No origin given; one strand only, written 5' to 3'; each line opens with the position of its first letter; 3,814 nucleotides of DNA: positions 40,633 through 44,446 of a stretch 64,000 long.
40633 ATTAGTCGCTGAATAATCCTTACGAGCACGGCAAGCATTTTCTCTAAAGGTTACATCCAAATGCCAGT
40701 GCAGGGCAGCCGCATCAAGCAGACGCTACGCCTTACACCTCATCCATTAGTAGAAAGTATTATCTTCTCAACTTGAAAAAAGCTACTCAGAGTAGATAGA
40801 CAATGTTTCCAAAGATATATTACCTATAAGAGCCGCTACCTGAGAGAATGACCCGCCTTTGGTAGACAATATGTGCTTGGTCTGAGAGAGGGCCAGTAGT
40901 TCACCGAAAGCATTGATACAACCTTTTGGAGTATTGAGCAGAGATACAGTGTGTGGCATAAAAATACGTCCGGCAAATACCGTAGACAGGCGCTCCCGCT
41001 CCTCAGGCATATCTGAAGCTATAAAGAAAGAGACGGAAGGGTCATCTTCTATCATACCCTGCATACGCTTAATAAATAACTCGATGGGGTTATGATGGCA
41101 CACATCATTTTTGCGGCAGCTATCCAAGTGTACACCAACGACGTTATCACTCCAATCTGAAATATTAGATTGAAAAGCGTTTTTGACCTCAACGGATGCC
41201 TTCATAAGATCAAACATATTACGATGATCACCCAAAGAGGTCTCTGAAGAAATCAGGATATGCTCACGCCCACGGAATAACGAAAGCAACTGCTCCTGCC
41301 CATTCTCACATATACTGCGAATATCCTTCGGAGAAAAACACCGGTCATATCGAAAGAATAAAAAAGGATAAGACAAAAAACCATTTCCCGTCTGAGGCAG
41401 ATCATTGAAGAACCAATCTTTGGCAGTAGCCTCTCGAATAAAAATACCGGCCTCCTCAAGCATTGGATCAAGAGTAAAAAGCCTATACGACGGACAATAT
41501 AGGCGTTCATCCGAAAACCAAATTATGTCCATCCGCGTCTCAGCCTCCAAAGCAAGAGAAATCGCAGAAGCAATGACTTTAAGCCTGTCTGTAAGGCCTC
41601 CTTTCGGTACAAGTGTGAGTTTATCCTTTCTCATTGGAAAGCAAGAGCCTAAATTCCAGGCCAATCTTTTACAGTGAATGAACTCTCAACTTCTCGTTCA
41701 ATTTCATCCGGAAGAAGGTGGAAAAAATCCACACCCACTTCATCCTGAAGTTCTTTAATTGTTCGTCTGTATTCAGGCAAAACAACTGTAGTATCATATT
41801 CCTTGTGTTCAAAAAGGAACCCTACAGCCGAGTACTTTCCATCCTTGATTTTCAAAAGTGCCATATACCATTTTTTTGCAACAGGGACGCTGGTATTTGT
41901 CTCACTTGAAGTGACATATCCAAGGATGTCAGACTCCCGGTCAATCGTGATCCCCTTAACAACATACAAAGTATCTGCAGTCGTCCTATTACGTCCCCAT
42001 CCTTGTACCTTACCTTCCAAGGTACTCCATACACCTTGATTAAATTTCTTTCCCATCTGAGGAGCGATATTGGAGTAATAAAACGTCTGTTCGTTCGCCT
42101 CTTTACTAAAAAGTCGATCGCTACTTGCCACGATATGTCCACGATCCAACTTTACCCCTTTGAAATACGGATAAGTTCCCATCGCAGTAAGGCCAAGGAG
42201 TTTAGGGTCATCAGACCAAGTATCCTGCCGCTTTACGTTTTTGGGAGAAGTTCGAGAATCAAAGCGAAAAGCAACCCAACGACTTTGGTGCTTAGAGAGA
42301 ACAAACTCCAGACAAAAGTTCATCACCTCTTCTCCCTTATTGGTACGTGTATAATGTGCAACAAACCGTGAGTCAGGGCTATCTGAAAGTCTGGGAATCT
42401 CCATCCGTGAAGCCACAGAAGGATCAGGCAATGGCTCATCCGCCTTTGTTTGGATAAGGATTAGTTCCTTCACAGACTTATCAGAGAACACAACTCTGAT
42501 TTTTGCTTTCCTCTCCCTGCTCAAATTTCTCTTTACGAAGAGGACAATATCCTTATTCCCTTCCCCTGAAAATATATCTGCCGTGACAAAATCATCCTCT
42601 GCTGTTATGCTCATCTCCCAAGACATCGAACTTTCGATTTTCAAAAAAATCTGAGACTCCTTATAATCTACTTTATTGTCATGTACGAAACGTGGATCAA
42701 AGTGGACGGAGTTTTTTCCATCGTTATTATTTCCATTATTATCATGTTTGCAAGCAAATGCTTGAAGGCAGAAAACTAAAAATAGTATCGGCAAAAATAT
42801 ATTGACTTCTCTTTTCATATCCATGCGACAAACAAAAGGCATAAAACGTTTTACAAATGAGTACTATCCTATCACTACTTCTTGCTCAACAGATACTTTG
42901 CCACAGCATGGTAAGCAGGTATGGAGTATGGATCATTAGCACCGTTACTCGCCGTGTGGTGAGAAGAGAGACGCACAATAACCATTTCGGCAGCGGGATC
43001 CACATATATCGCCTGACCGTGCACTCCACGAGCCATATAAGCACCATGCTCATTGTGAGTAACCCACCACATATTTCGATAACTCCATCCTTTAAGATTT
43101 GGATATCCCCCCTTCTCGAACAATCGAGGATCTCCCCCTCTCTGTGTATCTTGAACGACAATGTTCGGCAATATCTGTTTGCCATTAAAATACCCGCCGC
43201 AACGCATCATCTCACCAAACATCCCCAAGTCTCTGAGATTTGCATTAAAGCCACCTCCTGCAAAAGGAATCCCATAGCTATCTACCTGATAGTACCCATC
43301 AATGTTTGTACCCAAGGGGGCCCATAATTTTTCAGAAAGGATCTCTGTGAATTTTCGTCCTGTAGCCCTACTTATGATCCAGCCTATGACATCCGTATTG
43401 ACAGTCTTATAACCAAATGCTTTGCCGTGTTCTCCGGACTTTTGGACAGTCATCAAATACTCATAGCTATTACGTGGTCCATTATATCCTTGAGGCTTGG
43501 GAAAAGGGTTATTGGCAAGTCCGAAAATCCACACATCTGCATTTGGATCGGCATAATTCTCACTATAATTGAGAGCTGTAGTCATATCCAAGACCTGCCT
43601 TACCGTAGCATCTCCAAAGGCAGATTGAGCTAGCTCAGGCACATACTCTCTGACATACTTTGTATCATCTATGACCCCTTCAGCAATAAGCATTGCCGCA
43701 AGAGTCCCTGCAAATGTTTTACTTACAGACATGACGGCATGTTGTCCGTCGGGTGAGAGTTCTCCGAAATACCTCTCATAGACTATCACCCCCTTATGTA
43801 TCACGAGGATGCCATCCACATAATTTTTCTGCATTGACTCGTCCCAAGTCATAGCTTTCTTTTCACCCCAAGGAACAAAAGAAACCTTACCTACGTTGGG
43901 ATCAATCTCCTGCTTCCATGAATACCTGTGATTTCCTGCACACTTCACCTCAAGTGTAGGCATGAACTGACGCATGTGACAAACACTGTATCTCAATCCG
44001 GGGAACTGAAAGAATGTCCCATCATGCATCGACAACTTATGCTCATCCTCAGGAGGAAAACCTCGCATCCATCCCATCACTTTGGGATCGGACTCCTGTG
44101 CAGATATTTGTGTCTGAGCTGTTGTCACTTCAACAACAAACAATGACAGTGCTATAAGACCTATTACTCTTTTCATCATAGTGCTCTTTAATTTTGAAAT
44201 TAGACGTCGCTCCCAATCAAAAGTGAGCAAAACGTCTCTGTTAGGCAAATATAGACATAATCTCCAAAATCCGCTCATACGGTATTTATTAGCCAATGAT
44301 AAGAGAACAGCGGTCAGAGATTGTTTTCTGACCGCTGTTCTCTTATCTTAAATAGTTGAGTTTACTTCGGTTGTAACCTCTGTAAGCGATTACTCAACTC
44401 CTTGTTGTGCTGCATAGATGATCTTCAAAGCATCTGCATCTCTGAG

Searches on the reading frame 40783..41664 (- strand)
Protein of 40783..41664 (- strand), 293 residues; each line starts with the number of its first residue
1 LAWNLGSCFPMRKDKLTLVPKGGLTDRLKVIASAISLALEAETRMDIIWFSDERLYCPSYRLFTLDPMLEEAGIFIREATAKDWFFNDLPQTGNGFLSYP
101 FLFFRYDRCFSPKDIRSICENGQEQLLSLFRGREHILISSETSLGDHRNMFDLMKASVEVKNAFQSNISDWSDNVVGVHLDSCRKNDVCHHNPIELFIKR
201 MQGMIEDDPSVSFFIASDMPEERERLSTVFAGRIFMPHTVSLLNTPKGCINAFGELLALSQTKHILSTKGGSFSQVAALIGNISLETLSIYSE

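Call 7: search_protein_families(library=pfam, proteins=[window:40783-41664:-], max_evalue=0.1)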
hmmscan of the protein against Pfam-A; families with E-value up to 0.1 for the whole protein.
window:40783-41664:- (293 aa): 1 family
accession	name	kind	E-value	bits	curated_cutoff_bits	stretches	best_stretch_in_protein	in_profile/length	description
PF11849.14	DUF3369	-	0.0034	18.1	27.2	1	110-234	32-155/168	Domain of unknown function (DUF3369)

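Call 28: find_encoding_contigs(protein=window:40783-41634:-, flank=3000, max_places=10)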
Protein window:40783-41634:- (283 aa): 4 contigs read that carry it; 2 places shown.
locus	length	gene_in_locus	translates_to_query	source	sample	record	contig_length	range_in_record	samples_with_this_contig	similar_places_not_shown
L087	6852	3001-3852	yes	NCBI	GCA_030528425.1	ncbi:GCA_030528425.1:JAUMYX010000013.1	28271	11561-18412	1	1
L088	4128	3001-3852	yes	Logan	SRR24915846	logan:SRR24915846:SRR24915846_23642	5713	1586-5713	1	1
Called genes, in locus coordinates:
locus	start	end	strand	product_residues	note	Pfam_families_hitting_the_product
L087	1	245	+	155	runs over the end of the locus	PF02472:ExbD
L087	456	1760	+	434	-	PF00144:Beta-lactamase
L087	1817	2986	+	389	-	PF01223:Endonuclease_NS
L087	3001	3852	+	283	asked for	-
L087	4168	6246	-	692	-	PF07719:TPR_2 (faint), PF12569:NatA_aux_su (faint), PF13174:TPR_6 (faint), PF13181:TPR_8 (faint), PF13371:TPR_9, PF13414:TPR_11 (weak), PF13432:TPR_16 (weak), PF00515:TPR_1 (weak), +6 more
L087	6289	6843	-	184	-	PF01327:Pep_deformylase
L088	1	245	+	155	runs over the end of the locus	PF02472:ExbD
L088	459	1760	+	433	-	PF00144:Beta-lactamase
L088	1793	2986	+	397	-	PF01223:Endonuclease_NS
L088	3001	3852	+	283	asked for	-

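Call 65: search_protein_representatives(protein=window:40783-41634:-)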
Query: 283 residues. Proteins with E-value up to 0.001 (for the whole library): 1603; up to 1e-10: 608; up to 1e-30: 10. The best 150 are listed.
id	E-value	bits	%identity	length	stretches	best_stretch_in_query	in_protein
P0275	4.9e-94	331.1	54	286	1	5-282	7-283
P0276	2.9e-67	243.3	46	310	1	5-283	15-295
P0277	5.4e-62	226.0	46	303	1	3-282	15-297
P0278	2.0e-59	217.6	42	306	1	4-282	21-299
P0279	7.9e-59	215.6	40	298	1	5-282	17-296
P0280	9.1e-58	212.1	42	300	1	6-282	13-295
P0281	2.3e-43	164.9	35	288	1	3-282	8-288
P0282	1.6e-33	132.6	35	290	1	5-280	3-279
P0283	7.2e-32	127.2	33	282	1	4-278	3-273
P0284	4.1e-31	124.7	32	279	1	5-280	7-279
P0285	1.1e-29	120.0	29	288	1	2-278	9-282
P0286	2.9e-28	115.4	30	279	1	9-278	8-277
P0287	1.2e-27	113.4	32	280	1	1-278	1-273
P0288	3.4e-27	111.9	29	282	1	3-276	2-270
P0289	5.2e-27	111.3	30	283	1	6-280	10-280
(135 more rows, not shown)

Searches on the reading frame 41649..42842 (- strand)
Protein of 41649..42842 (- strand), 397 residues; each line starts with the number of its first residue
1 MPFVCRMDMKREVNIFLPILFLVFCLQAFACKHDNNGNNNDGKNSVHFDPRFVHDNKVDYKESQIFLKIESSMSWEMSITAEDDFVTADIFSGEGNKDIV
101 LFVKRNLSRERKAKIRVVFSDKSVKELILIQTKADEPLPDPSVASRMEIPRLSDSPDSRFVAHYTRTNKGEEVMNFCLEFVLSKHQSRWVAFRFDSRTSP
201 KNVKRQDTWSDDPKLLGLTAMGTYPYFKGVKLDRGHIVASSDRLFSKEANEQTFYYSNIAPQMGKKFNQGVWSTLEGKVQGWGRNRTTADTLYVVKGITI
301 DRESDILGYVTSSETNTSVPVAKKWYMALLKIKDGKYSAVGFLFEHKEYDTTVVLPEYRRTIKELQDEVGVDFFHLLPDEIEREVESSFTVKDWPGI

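Call 7: search_protein_families(library=pfam, proteins=[window:41649-42842:-], max_evalue=0.1)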
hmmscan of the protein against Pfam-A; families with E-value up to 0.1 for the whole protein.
window:41649-42842:- (397 aa): 1 family
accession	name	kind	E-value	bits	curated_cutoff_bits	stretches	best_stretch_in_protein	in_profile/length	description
PF01223.29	Endonuclease_NS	-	9.1e-34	117.5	23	1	183-379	31-222/223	DNA/RNA non-specific endonuclease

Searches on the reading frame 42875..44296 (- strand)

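Call 7: search_protein_families(library=pfam, proteins=[window:42875-44296:-], max_evalue=0.1)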
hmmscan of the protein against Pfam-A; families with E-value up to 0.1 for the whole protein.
window:42875-44296:- (473 aa): 1 family
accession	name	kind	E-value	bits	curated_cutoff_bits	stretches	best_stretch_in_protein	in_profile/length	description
PF00144.29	Beta-lactamase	-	2.9e-33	115.9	27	1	163-451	19-316/329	Beta-lactamase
